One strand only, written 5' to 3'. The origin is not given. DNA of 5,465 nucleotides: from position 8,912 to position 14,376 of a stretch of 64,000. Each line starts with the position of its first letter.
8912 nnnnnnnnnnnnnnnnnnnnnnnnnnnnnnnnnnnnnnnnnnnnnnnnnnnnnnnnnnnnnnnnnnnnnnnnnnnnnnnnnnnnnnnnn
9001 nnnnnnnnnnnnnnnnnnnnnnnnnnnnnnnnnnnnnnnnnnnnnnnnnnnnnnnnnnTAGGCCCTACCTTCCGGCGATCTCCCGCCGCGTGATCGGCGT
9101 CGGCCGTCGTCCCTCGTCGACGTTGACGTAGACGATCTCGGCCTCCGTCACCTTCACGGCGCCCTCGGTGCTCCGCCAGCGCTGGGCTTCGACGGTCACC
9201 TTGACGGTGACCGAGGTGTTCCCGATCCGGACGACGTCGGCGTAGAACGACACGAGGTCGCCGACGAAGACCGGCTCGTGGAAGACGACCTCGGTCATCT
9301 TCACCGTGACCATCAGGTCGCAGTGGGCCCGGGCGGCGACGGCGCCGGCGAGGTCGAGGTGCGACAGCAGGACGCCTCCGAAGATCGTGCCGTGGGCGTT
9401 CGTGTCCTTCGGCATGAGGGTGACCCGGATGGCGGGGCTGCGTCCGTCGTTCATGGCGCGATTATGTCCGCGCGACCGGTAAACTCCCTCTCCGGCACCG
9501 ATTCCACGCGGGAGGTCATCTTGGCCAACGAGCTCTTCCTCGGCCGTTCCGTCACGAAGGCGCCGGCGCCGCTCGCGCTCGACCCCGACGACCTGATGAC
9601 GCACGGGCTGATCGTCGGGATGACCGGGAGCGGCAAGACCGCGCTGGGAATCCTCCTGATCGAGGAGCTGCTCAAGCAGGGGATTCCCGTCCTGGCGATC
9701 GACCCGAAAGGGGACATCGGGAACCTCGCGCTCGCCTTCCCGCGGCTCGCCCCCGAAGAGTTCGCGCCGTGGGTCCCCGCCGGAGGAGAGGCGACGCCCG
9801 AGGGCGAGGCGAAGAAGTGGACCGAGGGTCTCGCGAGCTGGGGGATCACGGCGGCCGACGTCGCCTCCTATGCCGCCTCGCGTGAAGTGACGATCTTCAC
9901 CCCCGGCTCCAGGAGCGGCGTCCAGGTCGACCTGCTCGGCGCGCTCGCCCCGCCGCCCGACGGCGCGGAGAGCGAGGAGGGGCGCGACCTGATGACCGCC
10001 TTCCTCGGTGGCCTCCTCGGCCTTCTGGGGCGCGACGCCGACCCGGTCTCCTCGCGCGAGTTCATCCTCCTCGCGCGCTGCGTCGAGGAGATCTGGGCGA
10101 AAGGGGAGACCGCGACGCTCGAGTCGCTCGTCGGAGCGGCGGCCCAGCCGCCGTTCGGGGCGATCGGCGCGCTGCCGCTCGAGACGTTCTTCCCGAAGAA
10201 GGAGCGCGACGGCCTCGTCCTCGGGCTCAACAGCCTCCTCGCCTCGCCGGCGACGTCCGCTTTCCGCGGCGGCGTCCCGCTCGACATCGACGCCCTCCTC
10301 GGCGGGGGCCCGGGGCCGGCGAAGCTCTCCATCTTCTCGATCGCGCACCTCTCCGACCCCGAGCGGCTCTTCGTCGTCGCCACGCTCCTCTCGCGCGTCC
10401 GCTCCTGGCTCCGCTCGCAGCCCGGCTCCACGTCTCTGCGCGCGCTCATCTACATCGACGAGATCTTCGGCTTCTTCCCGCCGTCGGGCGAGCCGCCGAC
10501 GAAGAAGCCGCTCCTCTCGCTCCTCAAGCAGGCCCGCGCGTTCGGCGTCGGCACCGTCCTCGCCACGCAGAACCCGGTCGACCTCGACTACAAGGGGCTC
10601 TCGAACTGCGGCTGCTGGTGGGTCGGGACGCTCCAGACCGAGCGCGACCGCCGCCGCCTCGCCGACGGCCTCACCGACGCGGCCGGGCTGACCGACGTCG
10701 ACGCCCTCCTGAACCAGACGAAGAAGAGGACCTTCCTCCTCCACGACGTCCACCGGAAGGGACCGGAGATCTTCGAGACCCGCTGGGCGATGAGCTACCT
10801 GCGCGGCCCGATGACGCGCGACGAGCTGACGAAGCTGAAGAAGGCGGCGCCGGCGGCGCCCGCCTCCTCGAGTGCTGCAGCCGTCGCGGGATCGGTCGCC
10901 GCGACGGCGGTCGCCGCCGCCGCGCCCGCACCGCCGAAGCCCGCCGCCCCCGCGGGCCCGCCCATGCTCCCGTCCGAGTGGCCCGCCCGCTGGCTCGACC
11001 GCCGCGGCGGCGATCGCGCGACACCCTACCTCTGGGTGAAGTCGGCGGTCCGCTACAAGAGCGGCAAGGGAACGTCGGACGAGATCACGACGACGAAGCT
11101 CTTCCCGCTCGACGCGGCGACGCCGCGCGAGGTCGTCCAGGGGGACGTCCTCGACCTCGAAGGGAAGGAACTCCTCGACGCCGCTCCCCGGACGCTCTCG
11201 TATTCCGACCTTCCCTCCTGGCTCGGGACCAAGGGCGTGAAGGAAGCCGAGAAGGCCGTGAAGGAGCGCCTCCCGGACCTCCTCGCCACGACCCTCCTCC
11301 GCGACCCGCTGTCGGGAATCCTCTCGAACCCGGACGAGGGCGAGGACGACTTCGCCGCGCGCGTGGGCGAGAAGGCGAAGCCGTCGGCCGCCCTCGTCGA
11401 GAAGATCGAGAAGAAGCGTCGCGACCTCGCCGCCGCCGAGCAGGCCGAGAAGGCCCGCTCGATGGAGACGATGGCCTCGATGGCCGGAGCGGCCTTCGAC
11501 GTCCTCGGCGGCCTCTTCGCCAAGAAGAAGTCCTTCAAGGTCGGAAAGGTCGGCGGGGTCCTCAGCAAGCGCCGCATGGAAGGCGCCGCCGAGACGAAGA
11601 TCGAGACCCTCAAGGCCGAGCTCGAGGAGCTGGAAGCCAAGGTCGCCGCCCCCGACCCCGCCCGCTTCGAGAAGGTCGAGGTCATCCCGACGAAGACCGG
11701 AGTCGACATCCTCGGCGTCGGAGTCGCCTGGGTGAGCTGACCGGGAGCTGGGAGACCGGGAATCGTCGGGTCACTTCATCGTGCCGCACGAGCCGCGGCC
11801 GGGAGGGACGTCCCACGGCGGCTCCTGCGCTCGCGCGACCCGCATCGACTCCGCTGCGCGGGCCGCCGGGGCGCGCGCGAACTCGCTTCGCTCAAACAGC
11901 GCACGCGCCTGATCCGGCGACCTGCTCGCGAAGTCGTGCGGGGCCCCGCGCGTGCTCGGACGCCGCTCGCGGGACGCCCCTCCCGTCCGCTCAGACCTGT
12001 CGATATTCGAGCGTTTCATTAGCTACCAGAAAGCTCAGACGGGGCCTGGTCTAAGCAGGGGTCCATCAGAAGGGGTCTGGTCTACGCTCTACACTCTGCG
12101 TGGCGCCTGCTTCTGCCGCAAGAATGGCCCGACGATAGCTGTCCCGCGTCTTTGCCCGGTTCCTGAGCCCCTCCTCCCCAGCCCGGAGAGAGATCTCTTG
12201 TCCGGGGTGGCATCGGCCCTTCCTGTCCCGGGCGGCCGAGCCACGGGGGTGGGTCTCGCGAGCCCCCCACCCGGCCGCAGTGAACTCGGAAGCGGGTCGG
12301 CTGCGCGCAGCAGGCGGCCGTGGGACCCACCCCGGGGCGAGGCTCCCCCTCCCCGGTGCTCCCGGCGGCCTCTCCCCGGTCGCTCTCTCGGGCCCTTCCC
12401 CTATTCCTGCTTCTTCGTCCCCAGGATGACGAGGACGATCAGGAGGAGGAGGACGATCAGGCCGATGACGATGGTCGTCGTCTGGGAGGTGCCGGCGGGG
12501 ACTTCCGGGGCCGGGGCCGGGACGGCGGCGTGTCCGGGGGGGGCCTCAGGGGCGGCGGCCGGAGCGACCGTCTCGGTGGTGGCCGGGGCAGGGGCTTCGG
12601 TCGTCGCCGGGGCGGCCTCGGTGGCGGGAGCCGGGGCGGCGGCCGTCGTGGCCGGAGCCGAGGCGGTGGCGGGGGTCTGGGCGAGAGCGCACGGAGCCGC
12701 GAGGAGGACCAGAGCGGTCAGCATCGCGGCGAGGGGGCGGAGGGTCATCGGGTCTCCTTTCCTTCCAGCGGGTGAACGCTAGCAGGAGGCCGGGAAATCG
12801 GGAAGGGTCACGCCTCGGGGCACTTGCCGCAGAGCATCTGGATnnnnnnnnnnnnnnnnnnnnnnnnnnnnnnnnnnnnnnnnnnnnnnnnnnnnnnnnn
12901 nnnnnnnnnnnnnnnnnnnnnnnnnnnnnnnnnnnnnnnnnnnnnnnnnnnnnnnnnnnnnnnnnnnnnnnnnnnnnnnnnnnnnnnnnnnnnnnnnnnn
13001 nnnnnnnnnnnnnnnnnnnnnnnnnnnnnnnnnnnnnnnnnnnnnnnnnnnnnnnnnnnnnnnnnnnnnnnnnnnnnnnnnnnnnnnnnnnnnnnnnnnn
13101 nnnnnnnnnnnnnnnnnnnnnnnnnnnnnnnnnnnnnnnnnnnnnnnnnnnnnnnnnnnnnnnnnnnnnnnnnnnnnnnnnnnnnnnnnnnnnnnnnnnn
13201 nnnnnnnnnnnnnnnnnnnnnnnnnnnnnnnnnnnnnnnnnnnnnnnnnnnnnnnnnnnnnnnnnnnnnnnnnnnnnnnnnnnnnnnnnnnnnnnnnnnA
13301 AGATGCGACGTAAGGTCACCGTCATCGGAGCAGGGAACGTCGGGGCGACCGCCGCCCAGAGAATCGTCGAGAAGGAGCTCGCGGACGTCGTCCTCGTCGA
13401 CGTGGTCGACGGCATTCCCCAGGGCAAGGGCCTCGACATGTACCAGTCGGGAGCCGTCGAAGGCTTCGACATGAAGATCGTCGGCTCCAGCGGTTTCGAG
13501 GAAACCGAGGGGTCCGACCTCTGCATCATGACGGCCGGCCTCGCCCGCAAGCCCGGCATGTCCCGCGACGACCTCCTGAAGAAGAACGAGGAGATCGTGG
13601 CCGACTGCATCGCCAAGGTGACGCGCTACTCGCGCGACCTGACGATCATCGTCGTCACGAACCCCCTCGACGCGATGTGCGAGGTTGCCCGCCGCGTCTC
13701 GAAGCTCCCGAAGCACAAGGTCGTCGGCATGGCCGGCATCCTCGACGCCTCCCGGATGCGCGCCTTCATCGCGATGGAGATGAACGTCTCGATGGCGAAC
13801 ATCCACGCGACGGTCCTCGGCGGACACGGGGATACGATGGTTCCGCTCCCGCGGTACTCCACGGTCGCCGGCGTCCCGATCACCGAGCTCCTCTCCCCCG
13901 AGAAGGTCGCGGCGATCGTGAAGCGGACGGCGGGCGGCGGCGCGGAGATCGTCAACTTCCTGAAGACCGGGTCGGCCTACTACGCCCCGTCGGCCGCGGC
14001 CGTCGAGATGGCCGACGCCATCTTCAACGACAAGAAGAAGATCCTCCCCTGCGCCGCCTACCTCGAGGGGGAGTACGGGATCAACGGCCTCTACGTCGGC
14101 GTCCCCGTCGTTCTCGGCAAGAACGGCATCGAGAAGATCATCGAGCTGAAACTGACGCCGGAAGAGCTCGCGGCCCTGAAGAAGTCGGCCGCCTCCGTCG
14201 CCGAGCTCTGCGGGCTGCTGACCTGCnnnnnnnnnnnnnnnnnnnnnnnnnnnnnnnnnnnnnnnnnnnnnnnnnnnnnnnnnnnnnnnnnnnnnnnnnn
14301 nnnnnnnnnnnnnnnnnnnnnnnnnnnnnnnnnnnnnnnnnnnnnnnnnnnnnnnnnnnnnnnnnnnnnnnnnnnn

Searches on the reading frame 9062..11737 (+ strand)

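Call 59: search_protein_families(library=pfam, proteins=[window:9062-11737:+], max_evalue=0.0001)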
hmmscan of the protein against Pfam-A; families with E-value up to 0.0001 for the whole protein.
window:9062-11737:+ (892 aa): 2 families
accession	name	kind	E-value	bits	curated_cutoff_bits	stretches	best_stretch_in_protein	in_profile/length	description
PF01935.23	DUF87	-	6.5e-10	39.9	23.2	1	160-223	3-68/220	Helicase HerA, central domain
PF05872.18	HerA_C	-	1.6e-07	30.8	22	1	175-223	17-65/502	Helicase HerA-like C-terminal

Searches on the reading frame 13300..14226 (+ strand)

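Call 59: search_protein_families(library=pfam, proteins=[window:13300-14226:+], max_evalue=0.0001)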
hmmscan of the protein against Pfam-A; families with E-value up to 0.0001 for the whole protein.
window:13300-14226:+ (309 aa): 2 families
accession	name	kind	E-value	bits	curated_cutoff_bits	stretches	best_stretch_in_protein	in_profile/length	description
PF00056.29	Ldh_1_N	-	6.8e-35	120.6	27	1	5-143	2-141/141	lactate/malate dehydrogenase, NAD binding domain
PF02866.23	Ldh_1_C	-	1.1e-31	110.6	22.6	1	148-299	3-162/174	lactate/malate dehydrogenase, alpha/beta C-terminal domain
